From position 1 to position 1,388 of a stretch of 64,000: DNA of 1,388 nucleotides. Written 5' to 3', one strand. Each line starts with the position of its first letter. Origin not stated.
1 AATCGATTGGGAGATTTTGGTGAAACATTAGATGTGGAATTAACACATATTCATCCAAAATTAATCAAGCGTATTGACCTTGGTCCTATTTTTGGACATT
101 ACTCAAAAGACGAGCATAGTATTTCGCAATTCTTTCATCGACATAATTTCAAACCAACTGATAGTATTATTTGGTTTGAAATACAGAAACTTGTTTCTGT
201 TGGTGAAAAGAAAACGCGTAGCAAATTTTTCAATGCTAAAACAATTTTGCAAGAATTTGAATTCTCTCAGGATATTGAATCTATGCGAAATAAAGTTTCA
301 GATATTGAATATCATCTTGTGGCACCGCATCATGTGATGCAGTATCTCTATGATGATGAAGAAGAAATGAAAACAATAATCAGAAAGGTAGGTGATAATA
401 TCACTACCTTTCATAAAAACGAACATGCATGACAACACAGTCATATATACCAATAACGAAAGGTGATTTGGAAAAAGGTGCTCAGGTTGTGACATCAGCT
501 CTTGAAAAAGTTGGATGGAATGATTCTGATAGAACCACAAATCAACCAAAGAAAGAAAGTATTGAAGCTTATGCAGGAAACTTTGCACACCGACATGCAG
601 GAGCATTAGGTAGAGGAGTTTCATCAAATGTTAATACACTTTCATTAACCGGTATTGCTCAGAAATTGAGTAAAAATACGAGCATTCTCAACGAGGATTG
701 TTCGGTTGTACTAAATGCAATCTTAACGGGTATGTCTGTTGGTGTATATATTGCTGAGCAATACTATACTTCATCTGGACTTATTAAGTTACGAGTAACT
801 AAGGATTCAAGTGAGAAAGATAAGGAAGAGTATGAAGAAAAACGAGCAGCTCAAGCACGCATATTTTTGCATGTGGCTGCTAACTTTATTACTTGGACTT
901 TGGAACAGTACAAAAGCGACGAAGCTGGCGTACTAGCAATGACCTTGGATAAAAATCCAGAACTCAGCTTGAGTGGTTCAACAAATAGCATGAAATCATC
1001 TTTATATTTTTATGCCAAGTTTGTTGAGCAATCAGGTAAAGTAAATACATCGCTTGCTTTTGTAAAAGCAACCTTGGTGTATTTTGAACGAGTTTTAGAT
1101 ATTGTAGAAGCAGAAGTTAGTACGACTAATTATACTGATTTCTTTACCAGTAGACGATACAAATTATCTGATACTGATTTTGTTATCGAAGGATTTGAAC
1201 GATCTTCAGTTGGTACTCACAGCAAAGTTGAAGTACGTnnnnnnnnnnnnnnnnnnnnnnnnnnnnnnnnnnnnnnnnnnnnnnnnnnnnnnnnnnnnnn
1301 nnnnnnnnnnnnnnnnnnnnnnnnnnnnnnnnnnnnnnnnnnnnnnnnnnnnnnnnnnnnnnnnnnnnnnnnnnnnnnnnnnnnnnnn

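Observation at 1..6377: Tightly coupled five-gene operon: divergent classical-AAA ATPase plus two membrane proteins and two unknowns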

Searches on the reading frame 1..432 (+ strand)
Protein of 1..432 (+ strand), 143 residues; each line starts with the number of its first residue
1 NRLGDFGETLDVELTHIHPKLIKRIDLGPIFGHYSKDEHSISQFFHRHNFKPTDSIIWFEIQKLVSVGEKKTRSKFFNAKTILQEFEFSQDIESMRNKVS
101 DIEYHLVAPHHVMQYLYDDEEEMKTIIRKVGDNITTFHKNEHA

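Call 3: search_protein_families(library=pfam, proteins=[window:1-432:+], max_evalue=1)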
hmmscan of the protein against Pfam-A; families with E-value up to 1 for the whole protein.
window:1-432:+ (143 aa): 0 families

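Call 4: search_protein_families(library=padloc, proteins=[window:1-432:+], max_evalue=1)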
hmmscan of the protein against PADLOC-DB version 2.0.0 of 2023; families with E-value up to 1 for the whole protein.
window:1-432:+ (143 aa): 0 families

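Call 5: search_protein_families(library=ncbifam, proteins=[window:1-432:+], max_evalue=1)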
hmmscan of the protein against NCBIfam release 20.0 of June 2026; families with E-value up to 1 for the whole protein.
window:1-432:+ (143 aa): 0 families

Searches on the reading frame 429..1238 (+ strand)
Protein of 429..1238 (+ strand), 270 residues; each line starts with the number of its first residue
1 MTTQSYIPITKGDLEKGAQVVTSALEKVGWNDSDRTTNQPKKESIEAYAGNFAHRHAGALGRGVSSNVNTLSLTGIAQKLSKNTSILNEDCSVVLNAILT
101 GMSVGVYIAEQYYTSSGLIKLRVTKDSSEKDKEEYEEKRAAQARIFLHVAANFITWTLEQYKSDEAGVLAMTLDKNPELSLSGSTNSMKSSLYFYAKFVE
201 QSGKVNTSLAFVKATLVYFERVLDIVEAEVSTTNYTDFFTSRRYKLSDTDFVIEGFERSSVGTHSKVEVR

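Call 91: search_solved_structures(query=A9, max_evalue=1)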
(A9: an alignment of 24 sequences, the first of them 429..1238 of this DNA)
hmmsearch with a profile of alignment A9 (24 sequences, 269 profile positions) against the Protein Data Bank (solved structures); distinct sequences matched with E-value up to 1: 1.
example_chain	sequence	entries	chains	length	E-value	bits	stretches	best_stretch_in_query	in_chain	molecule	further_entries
6i57_A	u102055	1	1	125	0.019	17.5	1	5-86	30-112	Sperm-associated antigen 1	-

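Call 92: search_protein_families(library=pfam, alignment_id=A9, max_evalue=1)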
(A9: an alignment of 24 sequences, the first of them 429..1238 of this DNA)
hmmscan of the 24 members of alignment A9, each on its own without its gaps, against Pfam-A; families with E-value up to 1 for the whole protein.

A. member 1, window:429-1238:+ (270 aa): 0 families

B. families by the number of members that match (of 24 scanned): 11 families
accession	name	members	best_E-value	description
PF19225.6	Spo16_N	2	0.053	Spo16 protein, N-terminal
PF15420.11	Abhydrolase_9_N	1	0.052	Alpha/beta-hydrolase family N-terminus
PF08605.16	Rad9_Rad53_bind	1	0.075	Fungal Rad9-like Rad53-binding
PF12348.14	CLASP_N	1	0.095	CLASP N terminal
PF08446.17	PAS_2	1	0.17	PAS fold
PF09573.16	RE_TaqI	1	0.18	TaqI restriction endonuclease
PF18683.7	ChiW_Ig_like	1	0.2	Chitinase W immunoglobulin-like domain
PF22462.2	Ctf19_RWD2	1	0.2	Ctf19, second RWD domain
PF04652.21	Vta1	1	0.21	Vta1 like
PF14433.11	SUKH-3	1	0.23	SUKH-3 immunity protein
PF15984.10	Collagen_mid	1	0.35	Bacterial collagen, middle region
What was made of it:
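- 429..2420 (+): AAA ATPase of 663 aa. It comprises an orphan N-domain (residues 1 to about 255), a linker, one classical AAA module (about 315-460), and a lid plus C-terminal helical extension (about 460-663). Walker A is at nt 1386-1409, pore loop 1 at 1503-1520, Walker B (WDDIE, DD) at 1578-1604, sensor-1 at 1722-1739 and the SRH-like region at 1749-1781. The N-domain has no Pfam or PDB match (calls 91, 92).
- On Vps4/ESCRT-III system: The PDB profile search finds nothing (calls 91, 92).
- Closest known: Vps4. Different: The N-domain has no MIT domain (calls 91, 92).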
